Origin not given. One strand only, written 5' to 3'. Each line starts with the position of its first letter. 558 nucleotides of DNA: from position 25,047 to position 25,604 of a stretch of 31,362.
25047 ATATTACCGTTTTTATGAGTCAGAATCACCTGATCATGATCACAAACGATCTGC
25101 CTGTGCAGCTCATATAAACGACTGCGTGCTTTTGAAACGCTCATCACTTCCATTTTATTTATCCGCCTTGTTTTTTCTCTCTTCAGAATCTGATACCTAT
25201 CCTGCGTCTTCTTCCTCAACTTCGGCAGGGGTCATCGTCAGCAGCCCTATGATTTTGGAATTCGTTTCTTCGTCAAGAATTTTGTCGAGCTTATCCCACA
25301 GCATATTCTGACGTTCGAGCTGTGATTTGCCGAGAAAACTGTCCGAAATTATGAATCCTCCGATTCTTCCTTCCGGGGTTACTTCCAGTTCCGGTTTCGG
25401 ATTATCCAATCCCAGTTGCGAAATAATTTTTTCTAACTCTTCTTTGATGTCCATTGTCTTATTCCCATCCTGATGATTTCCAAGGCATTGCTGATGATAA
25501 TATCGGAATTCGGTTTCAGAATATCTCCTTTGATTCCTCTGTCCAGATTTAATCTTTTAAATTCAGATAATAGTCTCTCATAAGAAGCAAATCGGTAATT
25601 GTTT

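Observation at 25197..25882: HEPN toxin coupled to a His-less BolA/IbaG-like protein: candidate new toxin-antitoxin or defence pair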

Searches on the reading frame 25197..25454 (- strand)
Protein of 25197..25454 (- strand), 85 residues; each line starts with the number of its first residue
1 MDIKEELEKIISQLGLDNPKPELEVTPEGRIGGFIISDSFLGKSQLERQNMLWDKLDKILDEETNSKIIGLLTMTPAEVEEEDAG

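Call 3: search_protein_families(library=pfam, proteins=[window:25197-25454:-], max_evalue=1)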
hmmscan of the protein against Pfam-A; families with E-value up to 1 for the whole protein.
window:25197-25454:- (85 aa): 1 family
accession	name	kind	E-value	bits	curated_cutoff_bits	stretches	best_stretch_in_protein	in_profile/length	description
PF01722.23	BolA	-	0.039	14.7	25.7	1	35-63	35-63/76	BolA-like protein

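Call 4: search_protein_families(library=ncbifam, proteins=[window:25197-25454:-], max_evalue=1)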
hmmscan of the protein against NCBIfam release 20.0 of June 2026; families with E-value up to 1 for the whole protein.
window:25197-25454:- (85 aa): 0 families

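Call 5: search_protein_families(library=padloc, proteins=[window:25197-25454:-], max_evalue=0.1)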
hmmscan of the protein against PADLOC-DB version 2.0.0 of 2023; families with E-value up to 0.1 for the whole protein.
window:25197-25454:- (85 aa): 0 families

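Call 6: find_homologous_proteins(query=window:25197-25454:-)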
Query window:25197-25454:- (85 aa): 15 proteins with E <= 0.001 among 19 candidates.
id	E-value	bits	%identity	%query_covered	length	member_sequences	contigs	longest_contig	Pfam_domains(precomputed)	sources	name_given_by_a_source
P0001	2.2e-44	166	96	100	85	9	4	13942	-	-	-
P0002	1.3e-38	148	86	100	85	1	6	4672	-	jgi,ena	-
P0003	1.3e-37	145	85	100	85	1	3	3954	-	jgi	-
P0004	2.1e-37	144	84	100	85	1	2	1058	-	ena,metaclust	metaclust:\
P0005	9.6e-37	142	84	100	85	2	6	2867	-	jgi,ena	-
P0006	3.1e-33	131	76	89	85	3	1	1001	-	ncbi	-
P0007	4.6e-33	130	75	99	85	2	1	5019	-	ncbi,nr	ncbi:MAG: hypothetical protein GY795_19890 [Desulfobacterales bacterium]|nr:hypothetical protein [De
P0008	1.4e-31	126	71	99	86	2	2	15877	-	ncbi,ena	-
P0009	1.0e-30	123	70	99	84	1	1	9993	-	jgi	-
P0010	1.2e-30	123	67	100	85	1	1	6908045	-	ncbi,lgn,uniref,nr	ncbi:Uncharacterized protein dnl_62810 [Desulfonema limicola]|uniref:Uncharacterized protein n=1 Tax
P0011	9.0e-30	120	68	89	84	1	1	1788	-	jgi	-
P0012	1.6e-29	119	83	82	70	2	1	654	-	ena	-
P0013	8.4e-29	117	64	99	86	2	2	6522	-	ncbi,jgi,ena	-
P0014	1.0e-27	113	67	99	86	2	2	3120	-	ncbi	-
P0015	1.6e-21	94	77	71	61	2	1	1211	-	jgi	jgi:acid stress-induced BolA-like protein IbaG/YrbA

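Call 8: find_encoding_contigs(protein=P0010, flank=5000, max_places=3)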
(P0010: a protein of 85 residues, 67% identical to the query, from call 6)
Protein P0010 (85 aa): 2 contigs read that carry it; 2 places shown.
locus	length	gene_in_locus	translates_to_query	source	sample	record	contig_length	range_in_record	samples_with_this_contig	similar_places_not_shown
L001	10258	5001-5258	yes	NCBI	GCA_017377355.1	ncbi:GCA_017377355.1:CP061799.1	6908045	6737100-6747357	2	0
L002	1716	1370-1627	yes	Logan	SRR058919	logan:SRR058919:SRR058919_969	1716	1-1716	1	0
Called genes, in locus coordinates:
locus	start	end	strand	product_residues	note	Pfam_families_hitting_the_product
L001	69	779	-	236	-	-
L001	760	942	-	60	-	-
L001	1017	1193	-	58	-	-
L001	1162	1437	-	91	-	-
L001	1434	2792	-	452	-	PF02534:T4SS-DNA_transf, PF10412:TrwB_AAD_bind, PF12696:TraG-D_C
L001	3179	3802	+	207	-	PF19502:DUF6036 (weak)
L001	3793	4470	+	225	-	-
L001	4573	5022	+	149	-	-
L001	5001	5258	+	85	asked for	-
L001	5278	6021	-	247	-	-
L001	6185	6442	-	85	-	-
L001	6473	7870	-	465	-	PF03743:TrbI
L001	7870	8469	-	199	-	PF05309:TraE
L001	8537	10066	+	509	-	PF20042:DUF6444, PF03050:DDE_Tnp_IS66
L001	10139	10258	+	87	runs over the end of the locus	PF00196:GerE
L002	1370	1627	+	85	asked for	-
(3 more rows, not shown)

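Call 9: find_encoding_contigs(protein=P0008, flank=5000, max_places=3)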
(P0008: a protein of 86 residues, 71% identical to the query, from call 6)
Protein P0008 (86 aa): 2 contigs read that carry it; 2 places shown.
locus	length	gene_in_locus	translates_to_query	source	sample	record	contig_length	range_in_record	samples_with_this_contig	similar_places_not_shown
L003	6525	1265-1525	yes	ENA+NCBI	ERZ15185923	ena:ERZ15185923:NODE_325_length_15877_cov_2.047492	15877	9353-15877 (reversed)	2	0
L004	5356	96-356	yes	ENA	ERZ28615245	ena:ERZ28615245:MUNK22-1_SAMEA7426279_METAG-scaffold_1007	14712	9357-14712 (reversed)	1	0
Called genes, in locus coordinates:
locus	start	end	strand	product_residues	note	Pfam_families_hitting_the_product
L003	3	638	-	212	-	?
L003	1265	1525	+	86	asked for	-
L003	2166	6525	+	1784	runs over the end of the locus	PF14312:FG-GAP_2, PF18998:Flg_new_2, PF17936:Big_6 (weak), PF19077:Big_13, PF01650:Peptidase_C13 (weak)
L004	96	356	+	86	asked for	-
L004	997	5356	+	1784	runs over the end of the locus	PF14312:FG-GAP_2, PF18998:Flg_new_2, PF17936:Big_6 (weak), PF19077:Big_13, PF01650:Peptidase_C13 (weak)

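Call 10: find_encoding_contigs(protein=P0009, flank=5000, max_places=3)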
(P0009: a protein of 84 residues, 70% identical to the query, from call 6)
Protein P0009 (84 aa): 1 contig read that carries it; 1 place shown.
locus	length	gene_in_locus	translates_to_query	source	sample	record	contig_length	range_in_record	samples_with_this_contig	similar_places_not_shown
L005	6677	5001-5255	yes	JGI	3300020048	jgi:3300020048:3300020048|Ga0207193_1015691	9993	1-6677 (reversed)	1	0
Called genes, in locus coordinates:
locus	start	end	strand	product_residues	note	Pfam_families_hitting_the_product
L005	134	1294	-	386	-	PF02670:DXP_reductoisom, PF08436:DXP_redisom_C, PF13288:DXPR_C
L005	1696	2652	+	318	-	PF03186:CobD_Cbib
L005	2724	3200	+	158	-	PF05685:Uma2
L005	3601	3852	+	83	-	-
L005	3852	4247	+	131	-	PF01850:PIN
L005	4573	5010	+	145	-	PF05168:HEPN (weak)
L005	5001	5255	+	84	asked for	-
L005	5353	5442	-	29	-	-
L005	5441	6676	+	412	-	?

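Call 15: search_protein_representatives(protein=window:25197-25454:-)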
Query: 85 residues. Proteins with E-value up to 0.001 (for the whole library): 173; up to 1e-10: 27; up to 1e-30: 0. The best 150 are listed.
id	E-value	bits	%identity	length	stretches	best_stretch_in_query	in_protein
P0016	1.4e-27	111.4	62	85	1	1-84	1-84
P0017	9.3e-24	99.2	58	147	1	1-84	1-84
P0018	1.2e-18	83.0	40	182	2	11-80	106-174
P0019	5.5e-16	74.4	52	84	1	1-81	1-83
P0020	5.0e-15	71.4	34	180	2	2-78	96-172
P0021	1.1e-14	70.3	37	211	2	14-78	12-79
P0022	6.2e-14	67.9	47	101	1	1-83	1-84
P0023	1.1e-13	67.1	53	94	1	16-83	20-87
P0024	1.1e-13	67.1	48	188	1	1-82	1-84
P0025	1.5e-13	66.6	43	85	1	1-83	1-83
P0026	1.6e-13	66.6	44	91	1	3-83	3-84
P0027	1.7e-13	66.5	51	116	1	2-85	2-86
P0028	3.1e-13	65.7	45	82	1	5-78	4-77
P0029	5.0e-13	65.0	44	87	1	4-83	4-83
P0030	8.2e-13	64.3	46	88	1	1-83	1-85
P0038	2.0e-11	59.9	47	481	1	5-83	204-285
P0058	5.6e-09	52.1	43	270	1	6-81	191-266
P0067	3.3e-08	49.7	39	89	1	1-79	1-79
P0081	7.7e-07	45.3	38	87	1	4-80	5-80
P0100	3.3e-06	43.3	39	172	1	10-79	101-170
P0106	5.0e-06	42.7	41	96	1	4-78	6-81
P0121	2.0e-05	40.8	42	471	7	2-31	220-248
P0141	1.3e-04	38.2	32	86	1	3-81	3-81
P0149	2.3e-04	37.4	36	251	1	1-79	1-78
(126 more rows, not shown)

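Call 19: search_solved_structures(query=A2, max_evalue=10, show_alignments=2)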
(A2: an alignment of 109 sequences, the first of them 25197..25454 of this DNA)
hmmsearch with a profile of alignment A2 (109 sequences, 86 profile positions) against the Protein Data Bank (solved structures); distinct sequences matched with E-value up to 10: 29.
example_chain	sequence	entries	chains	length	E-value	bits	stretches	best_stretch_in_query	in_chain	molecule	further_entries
3tr3_A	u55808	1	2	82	1.3e-06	31.5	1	5-80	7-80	BolA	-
1xs3_A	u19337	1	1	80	1.8e-06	31.1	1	5-78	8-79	hypothetical protein XC975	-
2dhm_A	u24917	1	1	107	2.7e-05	27.3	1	5-83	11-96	Protein bolA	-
4pui_A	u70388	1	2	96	8e-05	25.8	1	35-79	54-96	SufE-like protein, chloroplastic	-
2kz0_A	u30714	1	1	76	9e-05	25.6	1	1-57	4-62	BolA family protein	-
2mm9_A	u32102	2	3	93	9.6e-05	25.5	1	2-69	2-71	BolA2 | At5g09830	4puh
1ny8_A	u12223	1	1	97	0.00011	25.3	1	2-83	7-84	Protein yrbA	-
2mma_B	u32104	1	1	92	0.00018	24.6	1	5-69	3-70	BolA2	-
4pug_A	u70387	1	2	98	0.00024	24.2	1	29-79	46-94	BolA like protein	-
1v9j_A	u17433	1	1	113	0.00027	24.1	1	5-62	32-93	BolA-like protein RIKEN cDNA 1110025L05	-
3o2e_A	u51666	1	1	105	0.00053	23.2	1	9-82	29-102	BolA-like protein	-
1v60_A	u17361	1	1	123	0.00081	22.6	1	27-63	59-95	RIKEN cDNA 1810037G04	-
2kdn_A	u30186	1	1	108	0.0038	20.4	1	4-62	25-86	Putative uncharacterized protein PFE0790c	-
5nfk_A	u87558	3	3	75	0.0067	19.6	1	7-60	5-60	YrbA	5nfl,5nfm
5lci_A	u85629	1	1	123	0.0088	19.3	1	27-77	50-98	BolA-like protein 1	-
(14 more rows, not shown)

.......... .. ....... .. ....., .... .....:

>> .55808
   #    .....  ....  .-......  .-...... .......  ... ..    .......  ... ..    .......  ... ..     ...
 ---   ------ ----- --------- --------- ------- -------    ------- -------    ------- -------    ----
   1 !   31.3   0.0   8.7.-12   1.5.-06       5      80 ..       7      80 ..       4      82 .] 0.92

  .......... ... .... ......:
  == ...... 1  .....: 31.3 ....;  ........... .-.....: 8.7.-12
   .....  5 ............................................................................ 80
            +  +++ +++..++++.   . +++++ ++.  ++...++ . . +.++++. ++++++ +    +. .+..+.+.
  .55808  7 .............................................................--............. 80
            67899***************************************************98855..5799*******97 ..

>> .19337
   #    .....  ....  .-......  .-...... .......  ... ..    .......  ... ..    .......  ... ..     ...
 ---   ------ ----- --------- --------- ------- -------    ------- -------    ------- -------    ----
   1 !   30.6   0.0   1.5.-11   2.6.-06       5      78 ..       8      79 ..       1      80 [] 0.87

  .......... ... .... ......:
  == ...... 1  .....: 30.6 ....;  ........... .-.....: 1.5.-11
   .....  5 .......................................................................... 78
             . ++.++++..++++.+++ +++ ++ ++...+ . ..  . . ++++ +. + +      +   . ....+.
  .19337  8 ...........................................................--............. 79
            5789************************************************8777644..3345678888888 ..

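Call 21: search_protein_families(library=pfam, alignment_id=A2, max_evalue=0.01)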
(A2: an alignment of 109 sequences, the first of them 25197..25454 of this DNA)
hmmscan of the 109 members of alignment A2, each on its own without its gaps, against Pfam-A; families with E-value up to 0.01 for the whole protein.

A. member 1, window:25197-25454:- (85 aa): 0 families

B. families by the number of members that match (of 109 scanned): 7 families
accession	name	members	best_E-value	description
PF01722.23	BolA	23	1.4e-05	BolA-like protein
PF08812.16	YtxC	1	0.001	YtxC-like family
PF11989.14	Dsl1_C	1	0.0021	Retrograde transport protein Dsl1 C terminal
PF02998.19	Lentiviral_Tat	1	0.0051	Lentiviral Tat protein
PF14646.12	MYCBPAP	1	0.0068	MYCBP-associated protein family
PF03237.21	Terminase_6N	1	0.0076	Terminase large subunit, T4likevirus-type, N-terminal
PF24473.1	CON_HrpB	1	0.0077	ATP-dependent RNA helicase HrpB, connector region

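Call 25: predict_structure(alignment_id=A2)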
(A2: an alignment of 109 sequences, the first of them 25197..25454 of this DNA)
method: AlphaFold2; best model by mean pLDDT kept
length: 85 residues; sequences in the alignment: 109
mean_pLDDT: 92.0   pTM: 0.78
mean pLDDT of the five models: 92.0, 91.4, 90.8, 90.8, 90.6
residues with pLDDT >= 90: 72; 70-90: 11; 50-70: 2; < 50: 0
segments of 3 or more residues with pLDDT < 50: none
pLDDT, mean of each block of 10 residues (from residue 1): 88 94 93 96 96 93 91 94 74
secondary structure, 60 per line:
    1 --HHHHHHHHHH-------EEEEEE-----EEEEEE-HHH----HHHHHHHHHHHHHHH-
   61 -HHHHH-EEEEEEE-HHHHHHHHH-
elements in order: H3-12 E20-25 E31-36 H45-59 H62-66 E68-74 H76-84

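Call 31: fold_search(model_id=the predicted structure, library=pdb)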
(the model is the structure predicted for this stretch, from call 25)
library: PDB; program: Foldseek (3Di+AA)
matches with E <= 10: 710; with E <= 0.001: 0
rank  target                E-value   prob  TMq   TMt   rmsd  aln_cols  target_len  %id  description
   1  3o2e                  1.6e-03  1.00  0.55  0.55   3.8        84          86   21  Crystal structure of a bol-like protein from babesia bovis (released 2010-10-13)
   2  4pui_B                3.9e-03  1.00  0.56  0.55   3.3        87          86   30  BolA domain of SufE1 from Arabidopsis thaliana (released 2014-07-23)
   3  9g6k_UC               5.9e-03  1.00  0.67  0.56   2.7        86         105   22  LSU structure derived from the LSU sample of the mitoribosome from T. gondii. (released 2024-12-11)
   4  2mma_B                6.3e-03  1.00  0.58  0.61   3.6        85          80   21  NMR-based docking model of GrxS14-BolA2 apo-heterodimer from Arabidopsis thaliana (released 2014-07-23)
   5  5nfk                  1.1e-02  1.00  0.62  0.70   2.7        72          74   15  Crystal structure of YrbA from Sinorhizobium meliloti in complex with nickel. (released 2018-10-10)
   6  4pui_A                1.2e-02  1.00  0.55  0.55   3.5        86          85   30  BolA domain of SufE1 from Arabidopsis thaliana (released 2014-07-23)
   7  5nfm                  1.3e-02  1.00  0.62  0.69   2.7        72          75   15  Crystal structure of YrbA from Sinorhizobium meliloti in complex with copper. (released 2018-10-10)
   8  3tr3_B                1.3e-02  1.00  0.58  0.60   3.1        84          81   24  Structure of a bolA protein homologue from Coxiella burnetii (released 2011-09-28)
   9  4puh_A                1.7e-02  1.00  0.64  0.67   2.7        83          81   25  Oxidized BolA2 from Arabidopsis thaliana (released 2015-04-15)
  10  9i05_Xx               1.9e-02  1.00  0.63  0.53   3.4        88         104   22  Cryo-EM structure of the large subunit of the mitochondrial ribosome from Toxoplasma gondii (released 2025-06-11)
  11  4pug_B                2.4e-02  0.99  0.60  0.61   3.4        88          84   18  BolA1 from Arabidopsis thaliana (released 2014-07-23)
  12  3tr3_A                2.6e-02  0.94  0.47  0.50   5.6        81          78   21  Structure of a bolA protein homologue from Coxiella burnetii (released 2011-09-28)
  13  1xs3_MODEL_1_A        3.0e-02  0.95  0.47  0.49   4.4        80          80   24  Solution Structure Analysis of the XC975 protein (released 2005-03-29)
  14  1wh9_MODEL_1_A        3.4e-02  0.72  0.38  0.36   5.8        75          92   17  Solution structure of the KH domain of human ribosomal protein S3 (released 2004-11-28)
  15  1v9j_MODEL_1_A        3.7e-02  0.92  0.48  0.39   3.9        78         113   19  Solution structure of a BolA-like protein from Mus musculus (released 2004-02-10)
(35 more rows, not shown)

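Call 43: search_protein_families(library=padloc, alignment_id=A2, max_evalue=0.01)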
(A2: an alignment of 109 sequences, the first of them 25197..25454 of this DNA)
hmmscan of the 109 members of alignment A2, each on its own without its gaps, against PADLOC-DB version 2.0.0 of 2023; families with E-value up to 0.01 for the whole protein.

A. member 1, window:25197-25454:- (85 aa): 0 families

B. families by the number of members that match (of 109 scanned): 3 families
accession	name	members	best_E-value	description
PDLC01568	Cas2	1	0.00047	"CAS-I,CAS-II,CAS-III,CAS-IV,CAS-V,CAS-VI; acquisition_2"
PDLC03739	RT_Ec107-like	1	0.0056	retron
PDLC03040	REase_I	1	0.0069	Type I restriction enzyme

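Call 45: find_encoding_contigs(protein=P0018, flank=3000, max_places=2)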
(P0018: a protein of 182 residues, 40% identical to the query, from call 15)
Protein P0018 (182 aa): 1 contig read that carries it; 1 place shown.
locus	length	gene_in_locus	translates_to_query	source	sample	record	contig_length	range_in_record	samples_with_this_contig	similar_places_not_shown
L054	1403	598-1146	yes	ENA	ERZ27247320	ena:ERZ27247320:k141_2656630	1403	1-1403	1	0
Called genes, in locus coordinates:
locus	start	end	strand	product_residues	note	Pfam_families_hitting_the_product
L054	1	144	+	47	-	?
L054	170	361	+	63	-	-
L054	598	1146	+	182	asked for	PF01722:BolA (faint)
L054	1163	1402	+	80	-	?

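Call 46: find_encoding_contigs(protein=P0067, flank=3000, max_places=2)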
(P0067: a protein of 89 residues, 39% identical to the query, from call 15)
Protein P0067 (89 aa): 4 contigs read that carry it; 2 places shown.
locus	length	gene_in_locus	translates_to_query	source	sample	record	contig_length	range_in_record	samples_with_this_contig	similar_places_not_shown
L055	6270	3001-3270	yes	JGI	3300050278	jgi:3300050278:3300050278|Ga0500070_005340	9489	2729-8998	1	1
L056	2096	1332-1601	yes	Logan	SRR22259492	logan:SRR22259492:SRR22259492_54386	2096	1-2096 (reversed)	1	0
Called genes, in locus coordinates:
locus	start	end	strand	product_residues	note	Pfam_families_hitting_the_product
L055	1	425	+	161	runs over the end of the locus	PF01127:Sdh_cyt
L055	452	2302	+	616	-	PF00890:FAD_binding_2, PF01266:DAO, PF03486:HI0933_like (faint), PF02910:Succ_DH_flav_C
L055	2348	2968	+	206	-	PF18735:HEPN_RiboL-PSP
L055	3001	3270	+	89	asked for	-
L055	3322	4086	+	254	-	PF13085:Fer2_3, PF13237:Fer4_10, PF13183:Fer4_8, PF13534:Fer4_17 (weak)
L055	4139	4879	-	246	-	PF00132:Hexapep (weak)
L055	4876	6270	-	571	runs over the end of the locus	PF12450:vWF_A, PF00092:VWA, PF13768:VWA_3, PF13519:VWA_2, PF12034:YfbK_C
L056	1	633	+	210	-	?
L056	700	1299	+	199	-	PF18735:HEPN_RiboL-PSP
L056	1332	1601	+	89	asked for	-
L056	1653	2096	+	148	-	?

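Call 47: find_encoding_contigs(protein=P0141, flank=3000, max_places=3)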
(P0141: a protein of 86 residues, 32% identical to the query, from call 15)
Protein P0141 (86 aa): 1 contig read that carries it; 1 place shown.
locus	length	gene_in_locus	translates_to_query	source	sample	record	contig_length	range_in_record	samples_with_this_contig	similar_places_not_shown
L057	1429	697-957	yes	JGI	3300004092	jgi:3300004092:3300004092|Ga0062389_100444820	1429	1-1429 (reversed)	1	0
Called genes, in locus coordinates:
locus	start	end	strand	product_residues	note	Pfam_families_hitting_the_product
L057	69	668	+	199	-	PF18735:HEPN_RiboL-PSP (weak)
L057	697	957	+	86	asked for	-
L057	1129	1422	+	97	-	PF05768:Glrx-like, PF00462:Glutaredoxin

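Call 48: find_encoding_contigs(protein=P0106, flank=3000, max_places=3)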
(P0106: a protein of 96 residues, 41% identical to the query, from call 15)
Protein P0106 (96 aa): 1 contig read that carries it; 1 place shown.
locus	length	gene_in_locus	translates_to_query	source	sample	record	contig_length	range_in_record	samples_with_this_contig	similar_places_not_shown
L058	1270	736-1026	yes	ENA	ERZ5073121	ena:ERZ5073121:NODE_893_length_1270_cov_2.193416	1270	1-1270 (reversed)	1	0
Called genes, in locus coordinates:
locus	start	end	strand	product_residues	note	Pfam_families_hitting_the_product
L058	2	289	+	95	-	?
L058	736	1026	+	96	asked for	-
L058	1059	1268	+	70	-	?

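Call 49: find_encoding_contigs(protein=P0081, flank=3000, max_places=3)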
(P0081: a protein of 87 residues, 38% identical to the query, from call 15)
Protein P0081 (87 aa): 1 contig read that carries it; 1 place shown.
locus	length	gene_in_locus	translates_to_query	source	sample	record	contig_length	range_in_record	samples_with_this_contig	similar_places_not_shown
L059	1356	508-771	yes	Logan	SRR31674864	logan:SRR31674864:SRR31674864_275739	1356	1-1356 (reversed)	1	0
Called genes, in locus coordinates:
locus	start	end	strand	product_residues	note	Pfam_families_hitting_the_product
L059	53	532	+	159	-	PF05168:HEPN (weak)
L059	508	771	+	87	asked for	-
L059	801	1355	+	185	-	?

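Call 50: find_encoding_contigs(protein=P0020, flank=3000, max_places=3)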
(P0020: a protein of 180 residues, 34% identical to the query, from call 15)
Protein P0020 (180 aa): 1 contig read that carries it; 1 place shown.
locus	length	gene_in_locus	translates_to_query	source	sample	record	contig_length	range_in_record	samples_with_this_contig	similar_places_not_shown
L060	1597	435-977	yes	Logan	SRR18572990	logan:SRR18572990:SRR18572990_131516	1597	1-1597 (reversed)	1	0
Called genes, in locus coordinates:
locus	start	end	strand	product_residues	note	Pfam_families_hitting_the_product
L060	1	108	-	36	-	?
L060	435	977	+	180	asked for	PF01722:BolA (faint)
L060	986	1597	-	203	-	?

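Call 56: search_protein_families(library=pfam, proteins=[L057:69-668:+, L058:305-775:+, L059:53-532:+], max_evalue=0.1)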
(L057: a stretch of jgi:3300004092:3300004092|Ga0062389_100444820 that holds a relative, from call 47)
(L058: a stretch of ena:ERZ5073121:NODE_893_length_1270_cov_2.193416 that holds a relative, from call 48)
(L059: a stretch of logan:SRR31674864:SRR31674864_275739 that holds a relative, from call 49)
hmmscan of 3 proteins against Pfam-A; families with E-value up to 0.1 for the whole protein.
L057:69-668:+ (199 aa): 1 family
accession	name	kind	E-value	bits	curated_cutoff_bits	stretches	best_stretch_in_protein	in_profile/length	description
PF18735.6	HEPN_RiboL-PSP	-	6.8e-06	26.6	28.4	1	33-165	22-163/191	RiboL-PSP-HEPN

L058:305-775:+ (156 aa): 1 family
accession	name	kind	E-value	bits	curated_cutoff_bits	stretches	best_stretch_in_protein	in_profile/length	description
PF05168.19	HEPN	-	0.015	15.9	22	1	12-72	8-68/117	HEPN domain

L059:53-532:+ (159 aa): 1 family
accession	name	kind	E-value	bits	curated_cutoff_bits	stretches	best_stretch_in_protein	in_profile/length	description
PF05168.19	HEPN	-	1.1e-06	29.2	22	1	10-85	2-77/117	HEPN domain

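Call 65: search_protein_families(library=pfam, proteins=[P0038, P0058, P0149, P0021, P0024, P0017, P0100, P0121], max_evalue=0.01)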
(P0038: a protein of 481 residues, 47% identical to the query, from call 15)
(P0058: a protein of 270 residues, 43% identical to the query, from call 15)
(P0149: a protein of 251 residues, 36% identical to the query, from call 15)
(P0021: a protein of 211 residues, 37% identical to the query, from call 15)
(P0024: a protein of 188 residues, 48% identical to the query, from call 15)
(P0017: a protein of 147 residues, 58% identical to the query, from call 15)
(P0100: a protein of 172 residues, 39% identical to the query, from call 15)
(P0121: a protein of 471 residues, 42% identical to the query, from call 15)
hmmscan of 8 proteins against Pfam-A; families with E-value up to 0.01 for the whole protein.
P0038 (481 aa): 0 families

P0058 (270 aa): 0 families

P0149 (251 aa): 0 families

P0021 (211 aa): 1 family
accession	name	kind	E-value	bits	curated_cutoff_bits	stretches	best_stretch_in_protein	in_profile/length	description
PF01722.23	BolA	-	4.3e-05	24.2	25.7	0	36-61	35-60/76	BolA-like protein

P0024 (188 aa): 0 families

P0017 (147 aa): 3 families
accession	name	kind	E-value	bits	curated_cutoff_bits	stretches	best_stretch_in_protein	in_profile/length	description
PF14520.12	HHH_5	-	5.3e-06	27.2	27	1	109-144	20-57/57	Helix-hairpin-helix domain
PF00633.29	HHH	-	0.00055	20.1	24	1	118-140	7-29/30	Helix-hairpin-helix motif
PF19186.5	DUF5868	-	0.0094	16.4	33.1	0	76-122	80-126/195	Family of unknown function (DUF5868)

P0100 (172 aa): 1 family
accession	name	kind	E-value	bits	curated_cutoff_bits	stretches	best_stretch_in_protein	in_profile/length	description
PF01722.23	BolA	-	6e-06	26.9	25.7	1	125-169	34-76/76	BolA-like protein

P0121 (471 aa): 14 families
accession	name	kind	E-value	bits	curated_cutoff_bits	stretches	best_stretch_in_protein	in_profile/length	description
PF13646.12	HEAT_2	-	3.6e-14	53.3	27.7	2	26-98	9-82/88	HEAT repeats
PF02985.28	HEAT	-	1.8e-07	31.2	23.5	0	82-107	3-28/31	HEAT repeat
PF17959.7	EF-hand_14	-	5.8e-06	27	23.7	0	4-41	9-46/90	EF-hand domain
PF12717.13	Cnd1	-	1.1e-05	26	26.4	0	82-149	24-90/162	non-SMC mitotic condensation complex subunit 1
PF00514.29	Arm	-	1.8e-05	25.1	20.6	0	88-101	21-34/41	Armadillo/beta-catenin-like repeat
PF02807.20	ATP-gua_PtransN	-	2.8e-05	24.9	25.7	0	203-246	8-50/67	ATP:guanido phosphotransferase, N-terminal domain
PF24722.1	DUF7674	-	7.4e-05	23.2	27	0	205-242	32-69/111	Domain of unknown function (DUF7674)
PF17924.6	TetR_C_19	-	0.00016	22.5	26.8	0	241-300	7-67/117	Tetracyclin repressor-like, C-terminal domain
PF07739.18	TipAS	-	0.00019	22.3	23.8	0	10-46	36-72/117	TipAS antibiotic-recognition domain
PF09074.15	Mer2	-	0.0011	19.3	27.7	0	7-40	35-67/193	Mer2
PF04055.27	Radical_SAM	-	0.0019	18.8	29.5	0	220-246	96-122/166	Radical SAM superfamily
PF17940.6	TetR_C_31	-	0.0029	18.2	27.4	0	29-77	36-84/107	Tetracyclin repressor-like, C-terminal domain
PF14000.11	Packaging_FI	-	0.0048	17.8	27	0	129-157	102-130/131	DNA packaging protein FI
PF04269.17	DUF440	-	0.0066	17.2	27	0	180-210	55-85/101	Protein of unknown function, DUF440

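Call 77: search_dna_similar(query=window:25197-25454:-, collection=plasmids, mode=protein, max_evalue=0.001, max_rows=20)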
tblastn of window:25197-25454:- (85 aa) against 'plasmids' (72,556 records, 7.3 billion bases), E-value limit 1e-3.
No match.
